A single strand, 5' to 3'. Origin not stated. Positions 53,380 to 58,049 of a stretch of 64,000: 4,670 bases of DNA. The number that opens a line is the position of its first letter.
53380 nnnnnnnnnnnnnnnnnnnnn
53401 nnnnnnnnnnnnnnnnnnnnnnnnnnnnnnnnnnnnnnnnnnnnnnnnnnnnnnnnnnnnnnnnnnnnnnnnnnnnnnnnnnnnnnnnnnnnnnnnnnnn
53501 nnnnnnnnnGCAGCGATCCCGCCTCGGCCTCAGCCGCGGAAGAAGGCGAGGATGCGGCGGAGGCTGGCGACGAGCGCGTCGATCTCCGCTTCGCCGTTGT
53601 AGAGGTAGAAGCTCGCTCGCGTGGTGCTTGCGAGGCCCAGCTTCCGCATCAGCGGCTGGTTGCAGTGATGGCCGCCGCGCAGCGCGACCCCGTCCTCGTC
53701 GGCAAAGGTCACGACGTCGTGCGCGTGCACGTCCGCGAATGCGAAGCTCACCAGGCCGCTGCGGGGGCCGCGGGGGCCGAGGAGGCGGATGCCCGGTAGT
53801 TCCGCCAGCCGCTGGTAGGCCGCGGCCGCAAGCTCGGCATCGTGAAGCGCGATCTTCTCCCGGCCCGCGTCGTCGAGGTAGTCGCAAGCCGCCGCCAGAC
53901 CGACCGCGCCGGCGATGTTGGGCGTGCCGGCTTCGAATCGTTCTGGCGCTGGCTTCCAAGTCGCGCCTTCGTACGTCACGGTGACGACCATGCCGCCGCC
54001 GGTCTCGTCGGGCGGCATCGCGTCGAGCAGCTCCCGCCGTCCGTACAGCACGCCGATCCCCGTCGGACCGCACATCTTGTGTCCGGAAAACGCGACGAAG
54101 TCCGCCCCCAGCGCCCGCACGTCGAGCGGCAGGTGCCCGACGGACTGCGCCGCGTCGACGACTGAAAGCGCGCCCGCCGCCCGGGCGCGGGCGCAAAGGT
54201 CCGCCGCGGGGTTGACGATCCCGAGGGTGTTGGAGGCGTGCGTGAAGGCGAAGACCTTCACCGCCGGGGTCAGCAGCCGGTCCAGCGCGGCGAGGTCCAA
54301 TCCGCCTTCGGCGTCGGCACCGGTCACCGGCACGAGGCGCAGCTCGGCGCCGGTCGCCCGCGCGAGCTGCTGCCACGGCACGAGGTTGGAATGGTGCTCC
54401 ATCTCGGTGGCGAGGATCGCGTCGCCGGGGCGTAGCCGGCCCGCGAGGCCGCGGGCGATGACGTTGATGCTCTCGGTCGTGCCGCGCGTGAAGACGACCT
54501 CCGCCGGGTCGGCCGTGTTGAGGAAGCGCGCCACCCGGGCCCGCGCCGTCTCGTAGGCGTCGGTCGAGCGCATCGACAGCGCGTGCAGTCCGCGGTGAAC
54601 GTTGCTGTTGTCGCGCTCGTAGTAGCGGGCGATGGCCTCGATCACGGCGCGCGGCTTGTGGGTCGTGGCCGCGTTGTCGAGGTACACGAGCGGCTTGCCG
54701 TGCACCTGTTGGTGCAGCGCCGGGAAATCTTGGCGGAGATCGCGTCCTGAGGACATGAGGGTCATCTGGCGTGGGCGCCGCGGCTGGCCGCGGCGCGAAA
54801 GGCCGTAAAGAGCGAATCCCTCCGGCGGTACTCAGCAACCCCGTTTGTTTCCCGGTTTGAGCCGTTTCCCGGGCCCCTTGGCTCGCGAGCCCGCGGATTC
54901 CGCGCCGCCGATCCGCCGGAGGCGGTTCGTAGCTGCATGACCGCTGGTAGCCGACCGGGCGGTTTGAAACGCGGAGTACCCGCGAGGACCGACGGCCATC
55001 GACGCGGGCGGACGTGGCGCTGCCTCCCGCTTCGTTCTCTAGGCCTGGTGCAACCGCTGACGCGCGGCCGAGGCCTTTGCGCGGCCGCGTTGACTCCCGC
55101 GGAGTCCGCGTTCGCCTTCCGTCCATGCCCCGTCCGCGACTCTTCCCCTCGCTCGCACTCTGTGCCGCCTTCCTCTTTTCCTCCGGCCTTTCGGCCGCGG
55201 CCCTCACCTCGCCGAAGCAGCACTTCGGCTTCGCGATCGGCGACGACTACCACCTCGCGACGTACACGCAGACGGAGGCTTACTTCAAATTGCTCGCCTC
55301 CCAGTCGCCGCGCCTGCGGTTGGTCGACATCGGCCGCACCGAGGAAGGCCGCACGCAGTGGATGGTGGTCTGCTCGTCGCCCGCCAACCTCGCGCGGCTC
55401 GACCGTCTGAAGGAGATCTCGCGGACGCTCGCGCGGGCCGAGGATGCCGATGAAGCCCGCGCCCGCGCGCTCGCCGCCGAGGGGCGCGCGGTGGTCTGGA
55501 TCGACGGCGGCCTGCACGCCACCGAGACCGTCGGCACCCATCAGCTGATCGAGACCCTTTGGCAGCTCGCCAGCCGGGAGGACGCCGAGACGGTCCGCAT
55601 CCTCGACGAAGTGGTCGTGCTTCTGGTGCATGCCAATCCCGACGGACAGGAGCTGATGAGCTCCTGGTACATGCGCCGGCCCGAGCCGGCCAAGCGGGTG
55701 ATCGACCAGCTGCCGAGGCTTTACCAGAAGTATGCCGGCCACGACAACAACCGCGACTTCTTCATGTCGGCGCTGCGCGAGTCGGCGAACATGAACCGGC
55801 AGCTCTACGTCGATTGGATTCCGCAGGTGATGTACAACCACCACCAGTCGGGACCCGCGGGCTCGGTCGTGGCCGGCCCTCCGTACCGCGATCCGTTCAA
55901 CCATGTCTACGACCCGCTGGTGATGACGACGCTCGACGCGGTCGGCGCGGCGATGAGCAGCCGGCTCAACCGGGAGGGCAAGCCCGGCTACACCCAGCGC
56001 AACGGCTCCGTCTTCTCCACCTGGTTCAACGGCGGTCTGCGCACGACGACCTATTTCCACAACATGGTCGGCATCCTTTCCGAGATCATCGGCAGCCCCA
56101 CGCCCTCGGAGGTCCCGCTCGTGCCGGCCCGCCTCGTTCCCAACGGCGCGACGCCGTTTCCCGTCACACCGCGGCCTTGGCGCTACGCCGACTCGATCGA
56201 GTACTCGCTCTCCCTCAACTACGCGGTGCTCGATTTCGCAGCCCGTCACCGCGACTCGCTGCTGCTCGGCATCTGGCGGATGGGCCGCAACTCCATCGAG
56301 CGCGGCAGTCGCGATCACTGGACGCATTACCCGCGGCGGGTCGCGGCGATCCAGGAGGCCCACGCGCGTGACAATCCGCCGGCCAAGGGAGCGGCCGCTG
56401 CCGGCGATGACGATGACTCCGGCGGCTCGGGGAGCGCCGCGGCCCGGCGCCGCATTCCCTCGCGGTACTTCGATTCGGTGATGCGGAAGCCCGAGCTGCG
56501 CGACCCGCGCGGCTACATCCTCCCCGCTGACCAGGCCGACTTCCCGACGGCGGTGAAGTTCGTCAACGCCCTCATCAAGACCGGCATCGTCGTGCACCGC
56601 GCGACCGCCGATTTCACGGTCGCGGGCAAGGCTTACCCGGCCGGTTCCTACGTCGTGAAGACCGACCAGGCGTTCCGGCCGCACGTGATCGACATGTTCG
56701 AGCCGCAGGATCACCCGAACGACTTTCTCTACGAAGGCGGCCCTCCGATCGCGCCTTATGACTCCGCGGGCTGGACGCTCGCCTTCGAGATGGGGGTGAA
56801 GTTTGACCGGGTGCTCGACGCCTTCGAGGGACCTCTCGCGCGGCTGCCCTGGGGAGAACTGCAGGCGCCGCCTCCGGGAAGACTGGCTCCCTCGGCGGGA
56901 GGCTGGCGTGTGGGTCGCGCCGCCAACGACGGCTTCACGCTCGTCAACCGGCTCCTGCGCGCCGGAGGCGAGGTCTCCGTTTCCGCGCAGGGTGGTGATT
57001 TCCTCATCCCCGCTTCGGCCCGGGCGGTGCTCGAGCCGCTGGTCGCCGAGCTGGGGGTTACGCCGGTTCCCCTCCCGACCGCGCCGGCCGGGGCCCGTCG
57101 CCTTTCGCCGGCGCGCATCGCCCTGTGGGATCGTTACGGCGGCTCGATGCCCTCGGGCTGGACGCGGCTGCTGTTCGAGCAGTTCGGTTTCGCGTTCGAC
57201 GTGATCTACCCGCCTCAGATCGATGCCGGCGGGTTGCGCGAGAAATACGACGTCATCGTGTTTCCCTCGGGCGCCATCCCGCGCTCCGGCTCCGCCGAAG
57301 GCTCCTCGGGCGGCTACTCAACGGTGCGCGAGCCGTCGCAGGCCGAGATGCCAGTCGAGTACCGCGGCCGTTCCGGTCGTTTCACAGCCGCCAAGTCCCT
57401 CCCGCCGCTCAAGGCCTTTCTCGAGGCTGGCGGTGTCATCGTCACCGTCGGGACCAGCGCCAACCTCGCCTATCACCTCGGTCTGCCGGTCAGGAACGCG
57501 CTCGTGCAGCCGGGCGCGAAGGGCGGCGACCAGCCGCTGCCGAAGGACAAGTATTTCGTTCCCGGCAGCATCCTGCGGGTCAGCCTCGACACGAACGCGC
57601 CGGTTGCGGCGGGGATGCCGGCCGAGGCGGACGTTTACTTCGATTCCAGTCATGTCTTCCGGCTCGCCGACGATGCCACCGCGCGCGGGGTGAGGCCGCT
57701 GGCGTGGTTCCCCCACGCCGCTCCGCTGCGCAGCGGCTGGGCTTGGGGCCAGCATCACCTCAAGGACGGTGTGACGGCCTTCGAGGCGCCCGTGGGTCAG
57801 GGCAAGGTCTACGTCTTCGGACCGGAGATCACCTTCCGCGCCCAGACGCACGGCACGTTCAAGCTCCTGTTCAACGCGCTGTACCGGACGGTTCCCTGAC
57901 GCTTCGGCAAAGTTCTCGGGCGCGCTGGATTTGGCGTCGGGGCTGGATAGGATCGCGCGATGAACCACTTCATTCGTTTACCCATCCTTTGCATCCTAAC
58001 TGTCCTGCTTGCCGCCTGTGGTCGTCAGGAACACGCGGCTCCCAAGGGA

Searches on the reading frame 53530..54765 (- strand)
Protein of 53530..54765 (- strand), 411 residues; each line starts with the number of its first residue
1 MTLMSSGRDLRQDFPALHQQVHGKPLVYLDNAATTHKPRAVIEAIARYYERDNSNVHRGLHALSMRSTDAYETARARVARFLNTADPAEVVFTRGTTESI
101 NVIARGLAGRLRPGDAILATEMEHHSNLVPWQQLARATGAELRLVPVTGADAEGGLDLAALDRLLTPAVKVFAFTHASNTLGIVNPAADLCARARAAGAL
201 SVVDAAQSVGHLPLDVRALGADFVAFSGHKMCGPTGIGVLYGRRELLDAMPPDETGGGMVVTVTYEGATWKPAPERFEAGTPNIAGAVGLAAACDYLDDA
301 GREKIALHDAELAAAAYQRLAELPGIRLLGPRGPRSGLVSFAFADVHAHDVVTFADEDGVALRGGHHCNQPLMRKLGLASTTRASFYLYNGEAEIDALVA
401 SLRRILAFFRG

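Call 91: search_protein_families(library=pfam, proteins=[window:53530-54765:-], max_evalue=0.0001)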
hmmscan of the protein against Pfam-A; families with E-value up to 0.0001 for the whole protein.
window:53530-54765:- (411 aa): 1 family
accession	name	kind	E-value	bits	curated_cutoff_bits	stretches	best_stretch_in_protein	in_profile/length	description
PF00266.25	Aminotran_5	-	1e-140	469.4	21.5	1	27-398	1-371/371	Aminotransferase class-V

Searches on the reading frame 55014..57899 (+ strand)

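Call 91: search_protein_families(library=pfam, proteins=[window:55014-57899:+], max_evalue=0.0001)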
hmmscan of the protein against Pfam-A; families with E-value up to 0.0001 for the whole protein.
window:55014-57899:+ (961 aa): 1 family
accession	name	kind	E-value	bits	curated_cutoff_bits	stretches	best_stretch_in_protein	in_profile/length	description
PF00246.29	Peptidase_M14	-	2e-25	90.4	21.6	1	88-265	2-134/286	Zinc carboxypeptidase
